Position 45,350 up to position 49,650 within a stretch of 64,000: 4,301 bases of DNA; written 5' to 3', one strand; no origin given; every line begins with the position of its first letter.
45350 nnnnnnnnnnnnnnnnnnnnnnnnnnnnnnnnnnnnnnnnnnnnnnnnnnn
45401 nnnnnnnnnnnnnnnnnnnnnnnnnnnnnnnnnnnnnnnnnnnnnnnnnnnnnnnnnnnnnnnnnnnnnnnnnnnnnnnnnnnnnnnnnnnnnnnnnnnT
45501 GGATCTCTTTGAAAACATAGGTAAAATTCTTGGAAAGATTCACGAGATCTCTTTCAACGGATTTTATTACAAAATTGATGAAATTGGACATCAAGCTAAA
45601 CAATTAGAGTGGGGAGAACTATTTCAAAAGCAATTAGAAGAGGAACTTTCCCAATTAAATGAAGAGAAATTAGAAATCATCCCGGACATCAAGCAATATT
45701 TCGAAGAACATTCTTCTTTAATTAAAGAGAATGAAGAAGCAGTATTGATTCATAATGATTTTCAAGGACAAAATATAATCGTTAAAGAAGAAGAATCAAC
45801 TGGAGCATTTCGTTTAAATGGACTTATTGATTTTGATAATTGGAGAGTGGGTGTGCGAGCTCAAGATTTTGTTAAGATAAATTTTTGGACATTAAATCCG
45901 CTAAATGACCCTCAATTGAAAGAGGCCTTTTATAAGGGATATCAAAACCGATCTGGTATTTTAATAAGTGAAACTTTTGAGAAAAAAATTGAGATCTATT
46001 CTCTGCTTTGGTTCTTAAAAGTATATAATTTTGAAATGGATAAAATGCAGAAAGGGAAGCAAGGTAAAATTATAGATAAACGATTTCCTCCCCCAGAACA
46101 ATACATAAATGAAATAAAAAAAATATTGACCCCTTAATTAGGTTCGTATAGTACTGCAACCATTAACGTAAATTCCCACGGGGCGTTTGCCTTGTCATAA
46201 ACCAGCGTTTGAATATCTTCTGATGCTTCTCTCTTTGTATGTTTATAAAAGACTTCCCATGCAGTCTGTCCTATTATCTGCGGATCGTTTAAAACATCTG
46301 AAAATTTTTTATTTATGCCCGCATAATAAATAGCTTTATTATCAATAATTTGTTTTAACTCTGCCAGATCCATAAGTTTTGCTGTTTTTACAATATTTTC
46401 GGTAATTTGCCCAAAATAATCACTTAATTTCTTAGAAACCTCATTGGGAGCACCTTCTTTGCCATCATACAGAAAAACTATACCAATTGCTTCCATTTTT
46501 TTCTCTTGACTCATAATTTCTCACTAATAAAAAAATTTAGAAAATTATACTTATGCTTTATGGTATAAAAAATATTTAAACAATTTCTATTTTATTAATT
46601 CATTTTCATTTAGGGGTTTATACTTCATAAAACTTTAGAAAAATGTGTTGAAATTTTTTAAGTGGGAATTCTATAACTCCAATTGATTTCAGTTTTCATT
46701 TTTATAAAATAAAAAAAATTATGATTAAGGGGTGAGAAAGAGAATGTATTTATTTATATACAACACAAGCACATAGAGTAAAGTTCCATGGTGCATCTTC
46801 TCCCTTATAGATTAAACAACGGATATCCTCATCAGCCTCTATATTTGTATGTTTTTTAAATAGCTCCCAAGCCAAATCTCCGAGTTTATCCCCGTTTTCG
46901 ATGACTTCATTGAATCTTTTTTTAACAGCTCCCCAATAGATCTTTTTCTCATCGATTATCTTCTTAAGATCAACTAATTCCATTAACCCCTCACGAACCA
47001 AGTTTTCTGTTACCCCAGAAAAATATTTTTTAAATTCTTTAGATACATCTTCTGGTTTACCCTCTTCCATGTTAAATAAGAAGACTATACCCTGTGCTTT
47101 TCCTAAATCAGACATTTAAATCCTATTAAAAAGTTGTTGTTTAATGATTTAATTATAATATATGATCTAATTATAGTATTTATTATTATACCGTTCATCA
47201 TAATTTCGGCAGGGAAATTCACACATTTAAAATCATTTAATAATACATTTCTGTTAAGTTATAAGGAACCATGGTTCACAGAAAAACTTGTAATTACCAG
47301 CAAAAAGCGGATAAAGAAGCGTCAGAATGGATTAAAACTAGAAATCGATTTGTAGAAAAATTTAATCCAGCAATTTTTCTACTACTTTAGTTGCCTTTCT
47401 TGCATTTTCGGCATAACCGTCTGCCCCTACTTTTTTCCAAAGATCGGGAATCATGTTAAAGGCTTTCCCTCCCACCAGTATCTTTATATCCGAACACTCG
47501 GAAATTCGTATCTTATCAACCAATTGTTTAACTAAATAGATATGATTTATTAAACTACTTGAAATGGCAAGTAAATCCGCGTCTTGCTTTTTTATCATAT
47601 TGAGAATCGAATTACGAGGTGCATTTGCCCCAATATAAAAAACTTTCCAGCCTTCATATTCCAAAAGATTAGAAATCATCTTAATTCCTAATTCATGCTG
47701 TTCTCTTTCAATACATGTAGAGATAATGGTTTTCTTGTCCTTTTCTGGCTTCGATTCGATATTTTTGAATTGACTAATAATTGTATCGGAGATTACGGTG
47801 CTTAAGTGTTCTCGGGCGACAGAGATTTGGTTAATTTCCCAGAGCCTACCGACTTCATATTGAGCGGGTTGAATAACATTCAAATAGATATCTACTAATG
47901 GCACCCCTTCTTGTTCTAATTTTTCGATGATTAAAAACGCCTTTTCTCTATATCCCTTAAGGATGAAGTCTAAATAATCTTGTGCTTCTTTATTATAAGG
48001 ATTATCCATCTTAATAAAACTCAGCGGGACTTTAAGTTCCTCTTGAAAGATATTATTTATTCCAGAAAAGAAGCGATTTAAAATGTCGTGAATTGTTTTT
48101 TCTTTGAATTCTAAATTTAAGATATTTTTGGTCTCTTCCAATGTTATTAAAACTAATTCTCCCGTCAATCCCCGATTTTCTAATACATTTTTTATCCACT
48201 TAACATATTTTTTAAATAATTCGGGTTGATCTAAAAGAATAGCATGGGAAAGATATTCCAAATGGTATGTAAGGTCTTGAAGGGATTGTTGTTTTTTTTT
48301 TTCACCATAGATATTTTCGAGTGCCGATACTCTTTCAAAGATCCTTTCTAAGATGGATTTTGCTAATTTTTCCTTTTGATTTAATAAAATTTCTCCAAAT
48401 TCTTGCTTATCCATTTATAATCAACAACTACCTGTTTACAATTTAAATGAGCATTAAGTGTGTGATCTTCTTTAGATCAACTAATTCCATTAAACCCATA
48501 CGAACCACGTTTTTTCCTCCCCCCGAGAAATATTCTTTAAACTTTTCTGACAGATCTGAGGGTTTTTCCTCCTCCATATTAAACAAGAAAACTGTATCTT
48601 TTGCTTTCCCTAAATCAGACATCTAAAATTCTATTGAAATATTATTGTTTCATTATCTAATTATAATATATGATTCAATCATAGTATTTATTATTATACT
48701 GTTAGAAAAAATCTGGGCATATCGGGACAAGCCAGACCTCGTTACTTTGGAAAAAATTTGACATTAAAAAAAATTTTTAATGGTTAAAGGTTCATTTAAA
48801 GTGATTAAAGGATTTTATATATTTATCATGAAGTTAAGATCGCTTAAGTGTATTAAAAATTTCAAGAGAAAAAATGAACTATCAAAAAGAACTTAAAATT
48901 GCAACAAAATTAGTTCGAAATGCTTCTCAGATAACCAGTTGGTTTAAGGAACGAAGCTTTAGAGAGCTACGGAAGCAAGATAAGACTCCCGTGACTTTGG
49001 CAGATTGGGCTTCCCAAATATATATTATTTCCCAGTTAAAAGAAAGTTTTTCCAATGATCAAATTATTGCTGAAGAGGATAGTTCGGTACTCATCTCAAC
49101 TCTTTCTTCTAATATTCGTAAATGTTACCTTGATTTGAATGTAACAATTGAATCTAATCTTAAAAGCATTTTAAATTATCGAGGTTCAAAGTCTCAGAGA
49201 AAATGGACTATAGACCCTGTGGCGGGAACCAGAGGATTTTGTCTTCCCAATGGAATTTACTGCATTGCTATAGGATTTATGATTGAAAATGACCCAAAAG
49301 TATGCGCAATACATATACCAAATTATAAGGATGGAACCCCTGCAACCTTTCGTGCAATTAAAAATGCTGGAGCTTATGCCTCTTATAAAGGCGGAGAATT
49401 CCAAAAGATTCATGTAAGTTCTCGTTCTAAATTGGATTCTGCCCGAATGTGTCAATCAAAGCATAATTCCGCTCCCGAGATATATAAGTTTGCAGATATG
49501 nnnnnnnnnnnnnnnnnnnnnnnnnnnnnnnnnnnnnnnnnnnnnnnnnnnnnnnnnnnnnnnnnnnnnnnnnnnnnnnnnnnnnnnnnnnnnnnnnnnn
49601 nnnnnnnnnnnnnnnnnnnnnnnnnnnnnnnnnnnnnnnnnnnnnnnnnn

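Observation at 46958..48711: About 245 bp direct repeats bracket the B12-sensor gene; one repeat is a beheaded paralog that may donate its promoter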

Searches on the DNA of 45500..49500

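Call 52: search_rna_families(source=window, start=45500, end=49500, threshold=evalue, max_evalue=1)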
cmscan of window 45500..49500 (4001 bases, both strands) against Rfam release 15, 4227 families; matches with E-value up to 1: 0.
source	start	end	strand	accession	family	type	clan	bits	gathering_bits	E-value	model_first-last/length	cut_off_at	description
